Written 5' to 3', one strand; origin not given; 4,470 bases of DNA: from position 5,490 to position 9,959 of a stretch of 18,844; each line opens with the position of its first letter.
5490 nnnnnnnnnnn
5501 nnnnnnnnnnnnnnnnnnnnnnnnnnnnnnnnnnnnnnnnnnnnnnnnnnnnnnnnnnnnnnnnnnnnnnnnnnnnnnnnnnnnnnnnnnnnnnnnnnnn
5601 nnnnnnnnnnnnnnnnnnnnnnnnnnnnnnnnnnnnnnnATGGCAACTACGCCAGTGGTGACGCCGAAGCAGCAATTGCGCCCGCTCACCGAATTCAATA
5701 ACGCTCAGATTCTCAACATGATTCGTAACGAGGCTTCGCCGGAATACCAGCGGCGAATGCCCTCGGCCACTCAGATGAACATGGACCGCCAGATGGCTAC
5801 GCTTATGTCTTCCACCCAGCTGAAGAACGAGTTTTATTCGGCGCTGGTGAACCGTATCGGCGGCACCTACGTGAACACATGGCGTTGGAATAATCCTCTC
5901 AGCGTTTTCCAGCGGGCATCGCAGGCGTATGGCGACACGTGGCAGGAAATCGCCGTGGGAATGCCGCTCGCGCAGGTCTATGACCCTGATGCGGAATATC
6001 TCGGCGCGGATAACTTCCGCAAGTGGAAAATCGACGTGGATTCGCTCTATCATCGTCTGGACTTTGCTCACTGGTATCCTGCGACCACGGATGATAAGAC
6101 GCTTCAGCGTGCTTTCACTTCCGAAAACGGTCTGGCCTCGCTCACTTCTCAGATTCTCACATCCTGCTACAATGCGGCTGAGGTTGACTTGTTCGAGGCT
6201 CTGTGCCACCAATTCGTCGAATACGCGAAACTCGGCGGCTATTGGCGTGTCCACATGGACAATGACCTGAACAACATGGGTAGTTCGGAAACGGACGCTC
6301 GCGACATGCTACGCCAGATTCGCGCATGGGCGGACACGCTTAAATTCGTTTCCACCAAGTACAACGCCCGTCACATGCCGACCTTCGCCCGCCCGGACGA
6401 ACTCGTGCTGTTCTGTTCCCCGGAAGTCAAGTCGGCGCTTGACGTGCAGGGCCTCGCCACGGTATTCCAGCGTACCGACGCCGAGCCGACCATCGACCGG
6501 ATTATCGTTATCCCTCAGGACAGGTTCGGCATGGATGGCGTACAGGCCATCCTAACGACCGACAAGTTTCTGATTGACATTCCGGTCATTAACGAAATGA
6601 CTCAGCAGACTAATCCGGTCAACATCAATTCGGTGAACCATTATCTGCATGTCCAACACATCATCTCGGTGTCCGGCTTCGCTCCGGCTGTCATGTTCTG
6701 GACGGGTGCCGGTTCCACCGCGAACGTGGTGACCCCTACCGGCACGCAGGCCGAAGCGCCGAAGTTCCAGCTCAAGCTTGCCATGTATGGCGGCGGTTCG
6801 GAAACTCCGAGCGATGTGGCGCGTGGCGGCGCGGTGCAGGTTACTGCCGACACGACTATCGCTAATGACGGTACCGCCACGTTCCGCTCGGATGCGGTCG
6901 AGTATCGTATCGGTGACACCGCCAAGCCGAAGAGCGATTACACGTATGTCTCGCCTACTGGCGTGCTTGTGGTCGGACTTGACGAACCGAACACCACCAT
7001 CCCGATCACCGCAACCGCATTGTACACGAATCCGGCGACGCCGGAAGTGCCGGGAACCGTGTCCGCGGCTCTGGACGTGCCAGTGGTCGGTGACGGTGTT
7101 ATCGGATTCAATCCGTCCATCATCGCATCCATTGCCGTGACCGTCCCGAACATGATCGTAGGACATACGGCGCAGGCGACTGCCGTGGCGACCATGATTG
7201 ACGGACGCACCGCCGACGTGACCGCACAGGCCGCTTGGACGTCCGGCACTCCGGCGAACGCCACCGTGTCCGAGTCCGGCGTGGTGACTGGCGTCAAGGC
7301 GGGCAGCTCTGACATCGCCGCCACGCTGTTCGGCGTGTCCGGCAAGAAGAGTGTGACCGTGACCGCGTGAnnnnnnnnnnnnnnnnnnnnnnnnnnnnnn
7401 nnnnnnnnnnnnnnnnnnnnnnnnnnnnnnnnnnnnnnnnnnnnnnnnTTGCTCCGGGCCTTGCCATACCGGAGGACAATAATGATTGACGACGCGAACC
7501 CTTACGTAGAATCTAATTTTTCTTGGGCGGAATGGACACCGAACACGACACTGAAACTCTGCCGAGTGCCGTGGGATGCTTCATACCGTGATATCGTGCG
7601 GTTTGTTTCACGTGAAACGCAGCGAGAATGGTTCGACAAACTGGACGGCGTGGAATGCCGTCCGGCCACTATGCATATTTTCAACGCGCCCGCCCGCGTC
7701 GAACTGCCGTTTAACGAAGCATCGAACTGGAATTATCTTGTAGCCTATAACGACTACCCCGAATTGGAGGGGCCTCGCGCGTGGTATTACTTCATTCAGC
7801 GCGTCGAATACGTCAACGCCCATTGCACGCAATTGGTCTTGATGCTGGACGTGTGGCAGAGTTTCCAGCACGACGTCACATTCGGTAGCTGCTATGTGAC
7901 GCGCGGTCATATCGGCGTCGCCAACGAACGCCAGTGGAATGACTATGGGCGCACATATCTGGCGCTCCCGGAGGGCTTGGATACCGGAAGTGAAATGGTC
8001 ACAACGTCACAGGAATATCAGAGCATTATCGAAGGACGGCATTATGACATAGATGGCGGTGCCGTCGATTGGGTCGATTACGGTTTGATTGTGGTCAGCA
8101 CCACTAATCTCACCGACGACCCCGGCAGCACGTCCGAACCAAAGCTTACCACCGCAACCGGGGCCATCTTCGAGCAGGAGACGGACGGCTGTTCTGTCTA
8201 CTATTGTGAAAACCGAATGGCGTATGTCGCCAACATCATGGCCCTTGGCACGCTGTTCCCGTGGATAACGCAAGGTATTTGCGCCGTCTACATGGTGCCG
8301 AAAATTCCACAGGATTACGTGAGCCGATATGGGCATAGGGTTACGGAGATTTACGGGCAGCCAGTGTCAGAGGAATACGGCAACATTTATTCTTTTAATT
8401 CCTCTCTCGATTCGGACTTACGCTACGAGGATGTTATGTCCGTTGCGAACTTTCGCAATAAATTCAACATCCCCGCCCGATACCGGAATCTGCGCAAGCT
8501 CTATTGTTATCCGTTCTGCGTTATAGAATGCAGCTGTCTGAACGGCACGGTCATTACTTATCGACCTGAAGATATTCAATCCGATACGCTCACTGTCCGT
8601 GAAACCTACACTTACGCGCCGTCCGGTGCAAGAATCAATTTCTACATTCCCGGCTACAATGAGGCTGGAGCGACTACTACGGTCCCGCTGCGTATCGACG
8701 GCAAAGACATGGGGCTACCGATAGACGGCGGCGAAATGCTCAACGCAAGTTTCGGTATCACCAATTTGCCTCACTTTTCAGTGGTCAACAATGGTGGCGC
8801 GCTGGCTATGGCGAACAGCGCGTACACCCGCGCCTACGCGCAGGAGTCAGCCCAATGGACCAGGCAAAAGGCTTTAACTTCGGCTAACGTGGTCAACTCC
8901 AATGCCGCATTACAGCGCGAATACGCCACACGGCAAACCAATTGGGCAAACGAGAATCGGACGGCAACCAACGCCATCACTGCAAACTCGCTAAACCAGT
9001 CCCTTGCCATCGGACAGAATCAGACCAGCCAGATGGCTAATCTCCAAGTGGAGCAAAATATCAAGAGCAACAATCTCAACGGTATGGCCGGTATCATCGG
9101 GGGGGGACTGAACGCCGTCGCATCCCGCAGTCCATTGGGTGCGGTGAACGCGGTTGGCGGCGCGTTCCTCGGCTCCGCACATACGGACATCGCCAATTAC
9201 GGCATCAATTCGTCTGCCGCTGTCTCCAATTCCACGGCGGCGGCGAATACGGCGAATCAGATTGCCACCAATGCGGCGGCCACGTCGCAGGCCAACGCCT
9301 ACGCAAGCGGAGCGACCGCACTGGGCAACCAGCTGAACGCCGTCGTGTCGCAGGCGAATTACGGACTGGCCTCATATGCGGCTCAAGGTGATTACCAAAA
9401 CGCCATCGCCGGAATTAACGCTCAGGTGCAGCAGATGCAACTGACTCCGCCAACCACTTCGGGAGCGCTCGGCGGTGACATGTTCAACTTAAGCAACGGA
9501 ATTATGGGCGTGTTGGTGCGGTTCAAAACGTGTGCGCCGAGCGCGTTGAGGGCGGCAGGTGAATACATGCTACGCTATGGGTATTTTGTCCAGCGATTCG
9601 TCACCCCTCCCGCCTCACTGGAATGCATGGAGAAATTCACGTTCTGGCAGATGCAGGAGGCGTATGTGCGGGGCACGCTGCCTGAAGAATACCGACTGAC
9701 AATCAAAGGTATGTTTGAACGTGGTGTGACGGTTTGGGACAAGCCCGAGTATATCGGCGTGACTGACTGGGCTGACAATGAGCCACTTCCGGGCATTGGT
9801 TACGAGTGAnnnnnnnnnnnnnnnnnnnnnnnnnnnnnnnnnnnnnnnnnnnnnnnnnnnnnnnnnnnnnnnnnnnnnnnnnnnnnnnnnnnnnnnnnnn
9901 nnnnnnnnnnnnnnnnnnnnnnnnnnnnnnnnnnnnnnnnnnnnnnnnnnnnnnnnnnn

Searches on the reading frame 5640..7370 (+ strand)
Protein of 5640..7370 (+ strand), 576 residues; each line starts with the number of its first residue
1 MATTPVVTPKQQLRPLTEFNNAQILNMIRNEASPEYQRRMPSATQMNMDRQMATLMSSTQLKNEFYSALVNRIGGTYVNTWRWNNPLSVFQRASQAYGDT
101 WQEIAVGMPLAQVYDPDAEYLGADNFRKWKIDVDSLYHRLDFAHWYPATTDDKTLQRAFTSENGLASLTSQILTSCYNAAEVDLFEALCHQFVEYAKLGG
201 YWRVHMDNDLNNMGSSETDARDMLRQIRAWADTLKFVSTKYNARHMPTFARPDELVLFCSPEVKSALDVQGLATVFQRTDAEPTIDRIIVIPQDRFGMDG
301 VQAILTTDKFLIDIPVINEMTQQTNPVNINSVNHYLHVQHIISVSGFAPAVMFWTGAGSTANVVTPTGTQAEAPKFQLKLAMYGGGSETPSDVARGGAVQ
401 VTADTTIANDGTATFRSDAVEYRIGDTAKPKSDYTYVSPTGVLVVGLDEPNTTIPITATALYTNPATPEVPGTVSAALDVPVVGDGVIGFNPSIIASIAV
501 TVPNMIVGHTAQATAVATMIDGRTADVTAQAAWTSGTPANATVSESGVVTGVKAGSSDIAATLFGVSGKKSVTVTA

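Call 7: search_protein_families(library=pfam, proteins=[window:5640-7370:+], max_evalue=0.01)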
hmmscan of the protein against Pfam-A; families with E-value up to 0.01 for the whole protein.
window:5640-7370:+ (576 aa): 3 families
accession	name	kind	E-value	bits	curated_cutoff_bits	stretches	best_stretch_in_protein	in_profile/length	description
PF25622.1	Phi29_MCP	-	4.5e-86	289.6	27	1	25-354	1-323/323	Phi29-like phage major capsid protein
PF22359.2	Big-like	-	0.00043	20.9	27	1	530-576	2-48/48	Bacterial Ig-like domain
PF02368.24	Big_2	-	0.0021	18.4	22.8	1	504-574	13-79/79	Bacterial Ig-like domain (group 2)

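Call 8: search_protein_families(library=phrogs, proteins=[window:5640-7370:+], max_evalue=0.01)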
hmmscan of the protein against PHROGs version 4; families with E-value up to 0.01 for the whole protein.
window:5640-7370:+ (576 aa): 3 families
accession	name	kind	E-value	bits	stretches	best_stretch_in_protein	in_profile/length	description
phrog_2006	-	head and packaging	2.5e-54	185.8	1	19-358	8-378/385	major head protein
phrog_1280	-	other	0.00059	20.4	1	490-573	162-243/248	Ig domain containing protein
phrog_341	-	tail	0.00088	20.4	1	491-575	63-148/154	major tail protein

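Call 10: search_dna_similar(query=window:5640-7370:+, collection=phages, mode=protein, max_rows=25)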
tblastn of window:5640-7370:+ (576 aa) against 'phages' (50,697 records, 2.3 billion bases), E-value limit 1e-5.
Records with a match: 216; places in all: 216; records where one place covers at least 80% of the query: 35.
Best place of each record, by identity: <60% 216.
By first word of the organism name: Bacillus 92; Clostridium 51; Curtobacterium 18; Bacteriophage 15; Bifidobacterium 11; Arthrobacter 6; Streptococcus 5; Microbacterium 4; Enterococcus 3; Rhizobium 2; and 6 more.
By host as written in the record: - 30; Clostridium perfringens 21; Bacillus subtilis 13; Bacillus cereus 11; Curtobacterium flaccumfaciens NRRL B-729 SEA 8; Bacillus thuringiensis subsp. kurstaki ATCC 33679 7; Bifidobacterium asteroides 6; Bacillus thuringiensis subspecies kurstaki 6; and 56 more.
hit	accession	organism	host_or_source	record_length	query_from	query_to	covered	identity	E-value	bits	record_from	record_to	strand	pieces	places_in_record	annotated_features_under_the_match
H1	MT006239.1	Bifidobacterium phage BadAztec2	Bifidobacterium asteroides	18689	13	569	97%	42.3%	2e-134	438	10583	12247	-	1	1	hypothetical protein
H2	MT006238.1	Bifidobacterium phage BadAztec4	Bifidobacterium asteroides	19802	13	569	97%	42.3%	2e-134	438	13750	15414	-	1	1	hypothetical protein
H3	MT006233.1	Bifidobacterium phage BadAztec1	Bifidobacterium asteroides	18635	13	569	97%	42.3%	4e-134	437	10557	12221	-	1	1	hypothetical protein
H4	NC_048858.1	Bifidobacterium phage BadAztec1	Bifidobacterium asteroides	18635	13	569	97%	42.3%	4e-134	437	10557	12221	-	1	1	major head protein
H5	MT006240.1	Bifidobacterium phage BadAargau2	Bifidobacterium asteroides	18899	13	569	97%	41.4%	1e-130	427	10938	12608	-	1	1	hypothetical protein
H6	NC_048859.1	Bifidobacterium phage BadAargau2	Bifidobacterium asteroides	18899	13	569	97%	41.4%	1e-130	427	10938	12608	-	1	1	major head protein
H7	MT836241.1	Bacteriophage sp.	human fecal samples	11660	13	576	98%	37.2%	2e-97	330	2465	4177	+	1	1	record has no annotation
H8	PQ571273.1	Bifidobacterium phage BP1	Bifidobacterium pseudocatenulatum U19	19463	13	576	98%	36.6%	9e-99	335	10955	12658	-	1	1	major capsid protein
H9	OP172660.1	Bifidobacterium phage BD811P3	Bifidobacterium dentium DA811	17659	13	576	98%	36.3%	2e-101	342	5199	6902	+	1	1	major capsid protein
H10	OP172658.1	Bifidobacterium phage BD811P1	Bifidobacterium dentium DA811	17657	13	576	98%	36.2%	8e-101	340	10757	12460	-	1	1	major capsid protein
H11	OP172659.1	Bifidobacterium phage BD811P2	Bifidobacterium dentium DA811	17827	13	576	98%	36.0%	6e-100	338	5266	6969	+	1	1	major capsid protein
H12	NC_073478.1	Bifidobacterium phage BD811P2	Bifidobacterium dentium DA811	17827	13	576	98%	36.0%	6e-100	338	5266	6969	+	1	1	major capsid protein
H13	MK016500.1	Arthrobacter phage Mendel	Arthrobacter globiformis NRRL B-2979 SEA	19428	21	576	97%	35.6%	4e-75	266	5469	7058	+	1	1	11: major capsid protein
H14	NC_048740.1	Arthrobacter phage Mendel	Arthrobacter globiformis NRRL B-2979 SEA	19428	21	576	97%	35.6%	4e-75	266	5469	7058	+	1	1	11: major head protein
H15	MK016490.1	Arthrobacter phage Anjali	Arthrobacter globiformis NRRL B-2979 SEA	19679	21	576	97%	34.7%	6e-75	265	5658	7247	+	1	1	10: major capsid protein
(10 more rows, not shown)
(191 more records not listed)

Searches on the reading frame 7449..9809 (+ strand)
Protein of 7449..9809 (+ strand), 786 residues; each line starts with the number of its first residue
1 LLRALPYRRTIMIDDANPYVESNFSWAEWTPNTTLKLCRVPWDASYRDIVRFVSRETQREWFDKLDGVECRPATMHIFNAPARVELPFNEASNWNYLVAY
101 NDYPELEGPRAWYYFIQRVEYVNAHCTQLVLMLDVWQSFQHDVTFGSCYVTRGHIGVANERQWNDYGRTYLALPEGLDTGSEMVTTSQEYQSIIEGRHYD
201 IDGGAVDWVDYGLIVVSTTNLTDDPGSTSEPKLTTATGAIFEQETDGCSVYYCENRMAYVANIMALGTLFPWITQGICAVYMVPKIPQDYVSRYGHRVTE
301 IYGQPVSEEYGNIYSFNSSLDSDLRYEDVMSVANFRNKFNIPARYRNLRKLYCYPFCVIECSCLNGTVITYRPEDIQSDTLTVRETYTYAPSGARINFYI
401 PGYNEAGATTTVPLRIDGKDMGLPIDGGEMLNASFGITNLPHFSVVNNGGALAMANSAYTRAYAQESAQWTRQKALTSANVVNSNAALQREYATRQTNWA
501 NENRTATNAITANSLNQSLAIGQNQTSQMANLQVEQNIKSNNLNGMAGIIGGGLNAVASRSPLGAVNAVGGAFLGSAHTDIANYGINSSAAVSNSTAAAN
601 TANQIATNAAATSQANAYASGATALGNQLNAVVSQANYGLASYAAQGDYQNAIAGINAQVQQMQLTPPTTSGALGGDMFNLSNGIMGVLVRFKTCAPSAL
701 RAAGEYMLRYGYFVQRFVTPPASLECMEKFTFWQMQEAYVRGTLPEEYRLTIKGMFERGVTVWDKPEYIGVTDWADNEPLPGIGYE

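Call 7: search_protein_families(library=pfam, proteins=[window:7449-9809:+], max_evalue=0.01)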
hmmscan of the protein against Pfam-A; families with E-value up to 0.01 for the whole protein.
window:7449-9809:+ (786 aa): 2 families
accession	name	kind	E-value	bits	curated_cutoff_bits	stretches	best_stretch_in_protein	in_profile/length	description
PF20934.2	phi29_gp9_C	-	3.3e-11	43.1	27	1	594-765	272-438/449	Bacillus phage phi29, Tail knob protein gp9, C-terminal domain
PF16838.11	Caud_tail_N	-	1.2e-06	29.4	27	1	37-142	8-118/120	Caudoviral major tail protein N-terminus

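Call 8: search_protein_families(library=phrogs, proteins=[window:7449-9809:+], max_evalue=0.01)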
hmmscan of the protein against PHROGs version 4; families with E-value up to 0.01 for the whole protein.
window:7449-9809:+ (786 aa): 4 families
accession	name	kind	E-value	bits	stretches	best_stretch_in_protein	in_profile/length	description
phrog_2248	-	tail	1.4e-79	269.4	2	40-538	13-455/590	tail protein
phrog_16615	-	other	4.4e-14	53.2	1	36-186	6-154/529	peptidase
phrog_9205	-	unknown function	7e-08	31.6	1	491-770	877-1136/1144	-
phrog_16740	-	tail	3.6e-06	27.5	1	591-764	205-380/399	tail protein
